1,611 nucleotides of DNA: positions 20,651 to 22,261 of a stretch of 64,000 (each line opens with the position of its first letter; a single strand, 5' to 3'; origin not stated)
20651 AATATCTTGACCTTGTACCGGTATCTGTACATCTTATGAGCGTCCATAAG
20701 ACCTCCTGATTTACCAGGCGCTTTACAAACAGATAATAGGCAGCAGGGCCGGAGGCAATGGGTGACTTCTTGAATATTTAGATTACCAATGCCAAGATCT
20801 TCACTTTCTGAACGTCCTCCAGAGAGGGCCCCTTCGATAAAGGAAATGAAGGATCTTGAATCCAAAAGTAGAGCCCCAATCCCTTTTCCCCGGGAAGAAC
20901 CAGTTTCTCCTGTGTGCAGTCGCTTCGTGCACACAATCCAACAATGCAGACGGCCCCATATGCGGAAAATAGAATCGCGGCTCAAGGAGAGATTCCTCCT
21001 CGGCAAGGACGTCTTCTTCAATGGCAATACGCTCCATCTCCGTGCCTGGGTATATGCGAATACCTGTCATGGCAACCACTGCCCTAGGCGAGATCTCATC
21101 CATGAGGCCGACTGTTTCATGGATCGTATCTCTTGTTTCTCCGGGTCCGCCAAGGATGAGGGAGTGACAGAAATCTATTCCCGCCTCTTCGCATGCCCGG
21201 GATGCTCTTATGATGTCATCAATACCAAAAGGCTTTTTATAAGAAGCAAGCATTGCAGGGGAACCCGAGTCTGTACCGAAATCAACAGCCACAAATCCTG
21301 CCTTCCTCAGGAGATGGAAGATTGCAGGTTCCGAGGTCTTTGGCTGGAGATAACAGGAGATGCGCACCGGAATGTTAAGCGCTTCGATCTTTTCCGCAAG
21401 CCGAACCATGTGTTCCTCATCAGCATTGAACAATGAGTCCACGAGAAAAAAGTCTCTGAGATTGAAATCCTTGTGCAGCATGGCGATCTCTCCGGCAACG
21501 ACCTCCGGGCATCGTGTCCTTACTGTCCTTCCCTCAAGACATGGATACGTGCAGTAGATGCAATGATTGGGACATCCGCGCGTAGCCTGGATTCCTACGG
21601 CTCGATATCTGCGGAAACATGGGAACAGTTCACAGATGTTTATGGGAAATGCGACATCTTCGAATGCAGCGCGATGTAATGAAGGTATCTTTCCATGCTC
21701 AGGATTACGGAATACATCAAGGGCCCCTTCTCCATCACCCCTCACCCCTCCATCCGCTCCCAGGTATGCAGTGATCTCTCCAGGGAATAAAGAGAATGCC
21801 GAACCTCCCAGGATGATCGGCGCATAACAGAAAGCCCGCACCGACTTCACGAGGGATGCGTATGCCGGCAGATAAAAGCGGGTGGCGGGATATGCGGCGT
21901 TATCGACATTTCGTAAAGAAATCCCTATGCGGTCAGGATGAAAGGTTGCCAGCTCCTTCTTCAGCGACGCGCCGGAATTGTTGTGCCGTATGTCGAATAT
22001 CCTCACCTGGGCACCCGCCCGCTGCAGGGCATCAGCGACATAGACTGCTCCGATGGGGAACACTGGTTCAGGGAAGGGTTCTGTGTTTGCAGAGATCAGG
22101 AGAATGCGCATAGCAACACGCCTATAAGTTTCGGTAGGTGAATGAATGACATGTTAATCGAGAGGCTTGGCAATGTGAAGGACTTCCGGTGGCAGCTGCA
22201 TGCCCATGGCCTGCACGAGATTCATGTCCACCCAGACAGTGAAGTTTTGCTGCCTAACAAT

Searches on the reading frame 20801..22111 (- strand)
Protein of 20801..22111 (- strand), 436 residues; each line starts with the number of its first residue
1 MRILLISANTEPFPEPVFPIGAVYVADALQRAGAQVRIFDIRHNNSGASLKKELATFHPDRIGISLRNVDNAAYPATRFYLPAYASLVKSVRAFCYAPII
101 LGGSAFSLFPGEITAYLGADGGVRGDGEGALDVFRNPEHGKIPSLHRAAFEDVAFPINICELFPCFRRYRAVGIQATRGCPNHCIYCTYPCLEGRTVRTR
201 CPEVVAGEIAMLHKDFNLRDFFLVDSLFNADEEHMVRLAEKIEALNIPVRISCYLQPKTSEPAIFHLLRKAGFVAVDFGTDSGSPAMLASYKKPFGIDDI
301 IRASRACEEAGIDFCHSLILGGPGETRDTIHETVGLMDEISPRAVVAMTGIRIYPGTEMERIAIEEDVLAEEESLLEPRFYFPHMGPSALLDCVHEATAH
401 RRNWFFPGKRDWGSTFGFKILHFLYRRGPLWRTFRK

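Call 5: search_protein_families(library=pfam, proteins=[window:20801-22111:-], max_evalue=0.01)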
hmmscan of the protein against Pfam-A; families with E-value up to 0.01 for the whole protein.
window:20801-22111:- (436 aa): 2 families
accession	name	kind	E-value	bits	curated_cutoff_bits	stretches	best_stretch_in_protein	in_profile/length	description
PF04055.27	Radical_SAM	-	7.3e-17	62.5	29.5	1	175-335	2-164/166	Radical SAM superfamily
PF02310.24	B12-binding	-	6e-11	42.7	32.1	1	14-132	9-118/121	B12 binding domain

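Call 6: search_protein_families(library=ncbifam, proteins=[window:20801-22111:-], max_evalue=0.01)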
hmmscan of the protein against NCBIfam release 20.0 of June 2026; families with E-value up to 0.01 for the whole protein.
window:20801-22111:- (436 aa): 26 families (the best 25 are shown)
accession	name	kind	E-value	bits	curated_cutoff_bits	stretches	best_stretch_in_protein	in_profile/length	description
TIGR04072.2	rSAM_ladder_B12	equivalog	1.5e-102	343.6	360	1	2-433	1-440/443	lipid biosynthesis B12-binding/radical SAM protein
TIGR04385.1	B12_rSAM_cofa1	equivalog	1.9e-48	165.8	450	2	170-384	194-415/438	B12 lower ligand biosynthesis radical SAM protein BzaD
TIGR03471.1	HpnJ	equivalog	5.8e-31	107.9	577.6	1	166-374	192-398/472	hopanoid biosynthesis associated radical SAM protein HpnJ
TIGR04428.1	B12_rSAM_trp_MT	equivalog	4.7e-25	88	500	2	173-361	218-419/558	tryptophan 2-C-methyltransferase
NF045585.1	rSAM_slr0320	equivalog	9.8e-22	77.1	775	2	172-372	236-446/511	photosystem II high light acclimation radical SAM protein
NF033070.1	rSAM_AprD4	equivalog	3.1e-21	75.8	500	1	162-368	187-395/456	AprD4 family radical SAM diol-dehydratase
TIGR04479.1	bcpD_PhpK_rSAM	subfamily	2.4e-19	69.1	600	1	170-343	240-412/504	PhpK family radical SAM P-methyltransferase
TIGR04013.1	B12_SAM_MJ_1487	hypoth_equivalog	1.9e-18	66.5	251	2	79-208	54-188/382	TIGR04013 family B12-binding domain/radical SAM domain-containing protein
NF050148.1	rSAM_ApyD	equivalog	6.7e-17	61.1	750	1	171-343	199-369/645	RiPP biosynthesis radical SAM protein ApyD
TIGR04014.1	B12_SAM_MJ_0865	equivalog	1.8e-15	56.7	360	1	172-366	161-361/434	methyl-coenzyme M reductase glutamine C-methyltransferase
TIGR04367.1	HpnR_B12_rSAM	equivalog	7.3e-15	54.5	650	2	172-359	187-369/490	hopanoid C-3 methylase HpnR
NF038361.1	rSAM_Sden_1168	equivalog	8.3e-15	54.3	575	1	125-375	232-485/560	Sden_1168 family B12-binding radical SAM P-methyltransferase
TIGR02026.1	BchE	equivalog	1.5e-14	53.8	481.35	1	170-343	193-368/497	magnesium-protoporphyrin IX monomethyl ester anaerobic oxidative cyclase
TIGR03975.1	rSAM_ocin_1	subfamily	9.7e-10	37.6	281.85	1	177-340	267-430/606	RiPP maturation radical SAM C-methyltransferase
TIGR04295.1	B12_rSAM_oligo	hypoth_equivalog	8.1e-09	34.6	400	1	170-284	199-305/422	TIGR04295 family B12-binding domain-containing radical SAM protein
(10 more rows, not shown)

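Call 10: find_homologous_proteins(query=window:20801-22111:-, max_evalue=1e-20)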
Query window:20801-22111:- (436 aa): 3953 proteins with E <= 1e-20 among 8000 candidates; the best 120 are listed.
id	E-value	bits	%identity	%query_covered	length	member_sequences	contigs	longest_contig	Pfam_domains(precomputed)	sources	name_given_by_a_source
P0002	2.3e-291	984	97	100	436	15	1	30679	PF04055.28,PF02310.25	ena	-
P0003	6.4e-224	762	75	100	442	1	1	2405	PF04055.28,PF02310.25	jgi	jgi:radical SAM superfamily enzyme YgiQ (UPF0313 family)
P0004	9.3e-219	745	74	100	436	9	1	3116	PF04055.28,PF02310.25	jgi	jgi:hypothetical protein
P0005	2.1e-213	727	73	100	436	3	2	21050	PF04055.28,PF02310.25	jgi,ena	jgi:radical SAM superfamily enzyme YgiQ (UPF0313 family)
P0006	2.1e-212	724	73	100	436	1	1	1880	PF04055.28,PF02310.25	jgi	jgi:radical SAM superfamily enzyme YgiQ (UPF0313 family)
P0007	7.6e-212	722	72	100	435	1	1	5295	PF04055.28,PF02310.25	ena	-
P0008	1.9e-210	718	72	100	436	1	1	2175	PF04055.28,PF02310.25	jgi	jgi:hypothetical protein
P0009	3.7e-210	717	70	100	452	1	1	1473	PF04055.28,PF02310.25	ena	-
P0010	2.7e-209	714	71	100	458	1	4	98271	PF04055.28,PF02310.25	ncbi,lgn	ncbi:MAG: radical SAM protein [Desulfosalsimonadaceae bacterium]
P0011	3.4e-207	707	71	100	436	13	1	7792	PF04055.28,PF02310.25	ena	-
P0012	2.7e-206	704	70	100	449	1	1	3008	PF04055.28,PF02310.25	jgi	jgi:radical SAM superfamily enzyme YgiQ (UPF0313 family)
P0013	7.8e-205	699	69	100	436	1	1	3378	PF04055.28,PF02310.25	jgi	jgi:radical SAM superfamily enzyme YgiQ (UPF0313 family)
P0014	5.7e-204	696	71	100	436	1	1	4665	PF04055.28,PF02310.25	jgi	jgi:radical SAM superfamily enzyme YgiQ (UPF0313 family)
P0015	1.6e-199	682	68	100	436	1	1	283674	PF04055.28,PF02310.25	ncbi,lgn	-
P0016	1.7e-197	675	68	100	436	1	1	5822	PF04055.28,PF02310.25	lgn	-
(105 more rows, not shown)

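Call 12: find_related_loci(query=A1, collection=genome_contigs, flank=6000)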
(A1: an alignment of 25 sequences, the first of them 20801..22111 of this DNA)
Query A1 (436 aa) in genome_contigs; peptide patterns used: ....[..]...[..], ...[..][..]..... (x = any residue, [..] = any of these).
192 stretches matched a pattern; 181 encode a relative of the query (tblastn E <= 1e-3); the best 80 are kept; 80 distinct loci.
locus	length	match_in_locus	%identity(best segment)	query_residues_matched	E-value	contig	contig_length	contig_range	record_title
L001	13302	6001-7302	73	1-434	0e+0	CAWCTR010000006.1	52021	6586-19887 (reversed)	MAG: uncultured delta proteobacterium isolate MFD01476.bin.2.8 genome assembly, contig: contig_22759, whole genome shotg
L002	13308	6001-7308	71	1-436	0e+0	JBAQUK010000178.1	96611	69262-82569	MAG: Desulfosalsimonadaceae bacterium isolate MFD12006_ilm_asm_bin16 k127_133102, whole genome shotgun sequence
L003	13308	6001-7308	67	1-436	0e+0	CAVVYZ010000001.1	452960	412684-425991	MAG: uncultured delta proteobacterium isolate MFD03899.bin.2.22 genome assembly, contig: contig_11078, whole genome shot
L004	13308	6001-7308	66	1-436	0e+0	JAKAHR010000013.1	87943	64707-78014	MAG: Nitrospirae bacterium isolate WY3.bin121 NODE_366_length_87943_cov_3.552906, whole genome shotgun sequence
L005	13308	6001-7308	68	1-436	0e+0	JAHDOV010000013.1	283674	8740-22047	MAG: Deltaproteobacteria bacterium isolate SL3-B22.2 k141_89798, whole genome shotgun sequence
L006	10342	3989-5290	63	1-434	0e+0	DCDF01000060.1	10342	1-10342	MAG TPA_asm: Syntrophaceae bacterium UBA1062 UBA1062_contig_2523, whole genome shotgun sequence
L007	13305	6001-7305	65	1-436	0e+0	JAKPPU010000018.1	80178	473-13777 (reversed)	MAG: Deltaproteobacteria bacterium isolate JPNA_maxbin.145 k141_2529, whole genome shotgun sequence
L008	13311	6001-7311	64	2-436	0e+0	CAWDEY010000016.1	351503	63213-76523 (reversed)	MAG: uncultured Nitrospira sp. isolate MFD05942.bin.3.80 genome assembly, contig: contig_26696, whole genome shotgun seq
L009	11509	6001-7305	62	1-436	0e+0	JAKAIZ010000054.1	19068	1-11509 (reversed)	MAG: Nitrospirae bacterium isolate WY3.bin57 NODE_4776_length_19068_cov_1.776094, whole genome shotgun sequence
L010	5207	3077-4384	64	1-436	0e+0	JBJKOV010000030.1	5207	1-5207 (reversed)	MAG: Thermodesulfovibrionales bacterium isolate Bin_104 S1Ck127_3457070_flag_0_multi_7.0165_len_5207, whole genome shotg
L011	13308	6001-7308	64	1-436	9e-178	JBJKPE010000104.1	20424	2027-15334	MAG: Thermodesulfovibrionales bacterium isolate Bin_113 S1Ck127_1603770_flag_0_multi_24.4752_len_20424, whole genome sho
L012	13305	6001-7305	62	1-435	2e-174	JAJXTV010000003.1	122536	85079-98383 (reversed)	MAG: Nitrospirae bacterium isolate BP4.bin66 NODE_85_length_122536_cov_2.836826, whole genome shotgun sequence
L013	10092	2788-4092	56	1-436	2e-161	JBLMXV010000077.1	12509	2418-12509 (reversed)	MAG: Chloroflexota bacterium isolate MAG246 PRJNA957066_bin28_renamed_76, whole genome shotgun sequence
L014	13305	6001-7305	56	1-435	3e-157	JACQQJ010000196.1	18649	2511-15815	MAG: Nitrospinota bacterium isolate NC_groundwater_1330_Ag_S-0.2um_39_55 S_p2_S4_coassembly_k141_3515615, whole genome s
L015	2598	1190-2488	56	4-435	2e-165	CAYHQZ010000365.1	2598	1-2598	MAG TPA_asm: uncultured Planctomycetia bacterium isolate ERP119705_co14_256 genome assembly, contig: NODE_101217_length_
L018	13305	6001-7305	54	2-436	1e-147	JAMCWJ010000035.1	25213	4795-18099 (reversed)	MAG: Nitrospirae bacterium isolate FK_Sedi_B_Bin.60 NODE_6358_length_25213_cov_3.30136, whole genome shotgun sequence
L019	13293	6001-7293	52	2-431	4e-146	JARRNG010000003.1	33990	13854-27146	MAG: Nitrospirota bacterium isolate Spart_118_MAG scaffold_331, whole genome shotgun sequence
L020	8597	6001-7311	52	1-436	7e-145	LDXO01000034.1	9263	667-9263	MAG: Deltaproteobacteria bacterium CSP1-8 XU12_C0034, whole genome shotgun sequence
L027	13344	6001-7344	45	2-434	4e-117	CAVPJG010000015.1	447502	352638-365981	MAG: uncultured Thermoleophilia bacterium isolate MFD00032.bin.2.164 genome assembly, contig: contig_9147, whole genome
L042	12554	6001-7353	42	1-431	4e-100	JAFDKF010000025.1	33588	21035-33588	MAG: Deltaproteobacteria bacterium isolate Meg22_46_Bin_1 Meg22_46_Bin_1_scaffold_2850, whole genome shotgun sequence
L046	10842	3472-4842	38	1-435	5e-97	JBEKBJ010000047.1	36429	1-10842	MAG: Candidatus Binatia bacterium isolate SPRUCE 133 SPRUCE_133_47, whole genome shotgun sequence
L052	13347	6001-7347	37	1-435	1e-94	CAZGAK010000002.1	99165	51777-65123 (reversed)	MAG TPA_asm: uncultured Syntrophaceae bacterium isolate SRP178699_co1_632 genome assembly, contig: NODE_128_length_99165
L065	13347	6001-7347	37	1-435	1e-92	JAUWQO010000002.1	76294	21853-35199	MAG: Desulfobacterales bacterium isolate CSMAG_2504 CSMAG_2504_k141_298795_length_76294_cov_28.1084, whole genome shotgu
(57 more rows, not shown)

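Call 18: find_encoding_contigs(protein=P0002, flank=8000, max_places=4)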
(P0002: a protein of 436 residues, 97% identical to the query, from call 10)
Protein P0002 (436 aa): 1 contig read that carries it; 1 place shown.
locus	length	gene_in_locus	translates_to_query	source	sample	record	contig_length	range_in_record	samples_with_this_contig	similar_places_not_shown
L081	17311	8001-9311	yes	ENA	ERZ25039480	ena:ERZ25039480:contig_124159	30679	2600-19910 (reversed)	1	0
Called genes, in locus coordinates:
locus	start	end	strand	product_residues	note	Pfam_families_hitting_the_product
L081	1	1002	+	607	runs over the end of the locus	PF12633:Adenyl_cycl_N, PF18765:Polbeta (faint), PF01295:Adenylate_cycl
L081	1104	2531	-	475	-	PF01590:GAF, PF13185:GAF_2, PF00512:HisKA, PF02518:HATPase_c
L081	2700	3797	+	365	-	PF00364:Biotin_lipoyl (faint), PF25917:BSH_RND, PF25919:BSH_CusB (weak), PF25973:BSH_CzcB (faint), PF25885:HH_EMRA, PF25954:Beta-barrel_RND_2, PF25963:Beta-barrel_AAEA (weak), PF25990:Beta-barrel_YknX (weak)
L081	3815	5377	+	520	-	PF00083:Sugar_tr, PF07690:MFS_1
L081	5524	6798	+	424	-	PF03747:ADP_ribosyl_GH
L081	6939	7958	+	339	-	PF04392:ABC_sub_bind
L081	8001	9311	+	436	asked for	PF02310:B12-binding, PF04055:Radical_SAM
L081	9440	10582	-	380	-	PF07885:Ion_trans_2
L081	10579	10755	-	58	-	-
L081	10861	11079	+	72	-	-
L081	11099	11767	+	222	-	PF02525:Flavodoxin_2, PF03358:FMN_red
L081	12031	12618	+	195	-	PF00440:TetR_N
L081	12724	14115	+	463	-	PF01266:DAO (faint), PF12831:FAD_oxidored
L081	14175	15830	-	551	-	PF00890:FAD_binding_2, PF01266:DAO (weak), PF01494:FAD_binding_3 (weak), PF03486:HI0933_like (faint), PF07992:Pyr_redox_2 (faint), PF13450:NAD_binding_8 (weak)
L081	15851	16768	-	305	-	PF00291:PALP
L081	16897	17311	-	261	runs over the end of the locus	PF06182:ABC2_membrane_6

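Call 19: find_encoding_contigs(protein=window:20801-22111:-, flank=10000, max_places=3)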
Protein window:20801-22111:- (436 aa): no gene with exactly this product is on record in the collection.

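Call 27: search_solved_structures(query=window:20801-22111:-, max_evalue=0.001)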
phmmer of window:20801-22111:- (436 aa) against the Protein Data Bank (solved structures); distinct sequences matched with E-value up to 0.001: 3.
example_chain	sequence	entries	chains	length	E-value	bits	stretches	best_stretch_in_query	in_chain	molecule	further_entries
6wte_A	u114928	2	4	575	4.2e-21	78.7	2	5-131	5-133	B12-binding domain-containing protein | Tryptophan-C2-methyltransferase containing B12-binding domain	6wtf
6fd2_B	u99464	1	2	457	3.5e-18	69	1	160-367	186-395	Putative apramycin biosynthetic oxidoreductase 4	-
9ccb_A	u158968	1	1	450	5.5e-12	48.6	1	134-359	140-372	Radical SAM core domain-containing protein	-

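Call 34: search_protein_families(library=pfam, proteins=[L002:7335-8462:+, L003:8624-9670:-, L003:4607-5950:+, L003:7391-8188:+, L004:5297-5974:+, L004:3769-5304:+, L019:4612-5919:+, L019:7345-7734:+, L012:5492-5950:+, L018:5548-5979:+], max_evalue=0.001)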
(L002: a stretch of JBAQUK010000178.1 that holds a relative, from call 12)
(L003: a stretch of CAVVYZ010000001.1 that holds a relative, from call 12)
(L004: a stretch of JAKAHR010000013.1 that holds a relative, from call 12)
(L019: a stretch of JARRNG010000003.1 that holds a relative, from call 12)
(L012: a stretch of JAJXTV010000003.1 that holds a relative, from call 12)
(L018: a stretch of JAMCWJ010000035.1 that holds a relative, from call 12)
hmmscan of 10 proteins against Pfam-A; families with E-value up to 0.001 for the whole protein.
L002:7335-8462:+ (375 aa): 1 family
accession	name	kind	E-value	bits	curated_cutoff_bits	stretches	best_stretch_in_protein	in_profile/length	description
PF00583.31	Acetyltransf_1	-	2.4e-05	25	20.7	0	49-121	22-95/116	Acetyltransferase (GNAT) family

L003:8624-9670:- (348 aa): 3 families
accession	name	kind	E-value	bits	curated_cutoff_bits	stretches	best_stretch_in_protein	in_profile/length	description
PF14378.12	PAP2_3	-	1e-18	68.3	27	1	150-327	4-189/190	PAP2 superfamily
PF01569.27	PAP2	-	3e-09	37.2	27.2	1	209-328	7-120/130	PAP2 superfamily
PF14360.12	PAP2_C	-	0.00017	22.6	27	1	267-326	6-69/74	PAP2 superfamily C-terminal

L003:4607-5950:+ (447 aa): 4 families
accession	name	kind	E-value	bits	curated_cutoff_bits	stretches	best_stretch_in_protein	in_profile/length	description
PF00308.24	Bac_DnaA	-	5.1e-49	167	23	1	108-271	1-162/162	Bacterial DnaA ATPAse domain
PF08299.17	Bac_DnaA_C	-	3.5e-21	75.5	31.5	1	353-418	1-67/69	Bacterial dnaA protein helix-turn-helix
PF00004.35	AAA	-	4e-08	34.2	21.2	1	145-266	2-125/131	ATPase family associated with various cellular activities (AAA)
PF01695.23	IstB_IS21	-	0.00069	19.6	24.1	0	149-243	100-190/238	IstB-like ATP binding protein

L003:7391-8188:+ (265 aa): 0 families

L004:5297-5974:+ (225 aa): 1 family
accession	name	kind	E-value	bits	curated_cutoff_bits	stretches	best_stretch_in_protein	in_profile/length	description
PF02578.20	Cu-oxidase_4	-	8.8e-60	202.5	22.9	1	30-222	35-237/238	Multi-copper polyphenol oxidoreductase laccase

L004:3769-5304:+ (511 aa): 2 families
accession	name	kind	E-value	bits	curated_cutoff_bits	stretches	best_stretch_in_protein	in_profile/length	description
PF01256.23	Carb_kinase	-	6.3e-58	196.5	27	1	245-502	1-241/242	NAD(P)H-hydrate dehydratase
PF03853.21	YjeF_N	-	2.8e-51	174.3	24.9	1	25-186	2-169/169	YjeF-related protein N-terminus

L019:4612-5919:+ (435 aa): 5 families
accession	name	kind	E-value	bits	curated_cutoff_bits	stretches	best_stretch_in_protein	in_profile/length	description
PF01075.23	Glyco_transf_9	-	3.1e-44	151.6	22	1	2-246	3-244/247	Glycosyltransferase family 9 (heptosyltransferase)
PF13242.12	Hydrolase_like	-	3.1e-13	49.9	22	1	362-409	2-50/75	HAD-hyrolase-like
PF00702.32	Hydrolase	-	5.1e-09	37.2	26.4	1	319-401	111-191/191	haloacid dehalogenase-like hydrolase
PF13419.12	HAD_2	-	4.7e-06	27.3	23.8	1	358-406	129-177/178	Haloacid dehalogenase-like hydrolase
PF08645.17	PNK3P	-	1.5e-05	25.3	22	1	274-390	3-126/161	Polynucleotide kinase 3 phosphatase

L019:7345-7734:+ (129 aa): 1 family
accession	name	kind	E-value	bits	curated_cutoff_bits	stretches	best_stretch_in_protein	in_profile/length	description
PF13473.12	Cupredoxin_1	-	4.4e-11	43.2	27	1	25-127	16-104/104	Cupredoxin-like domain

L012:5492-5950:+ (152 aa): 0 families

L018:5548-5979:+ (143 aa): 0 families
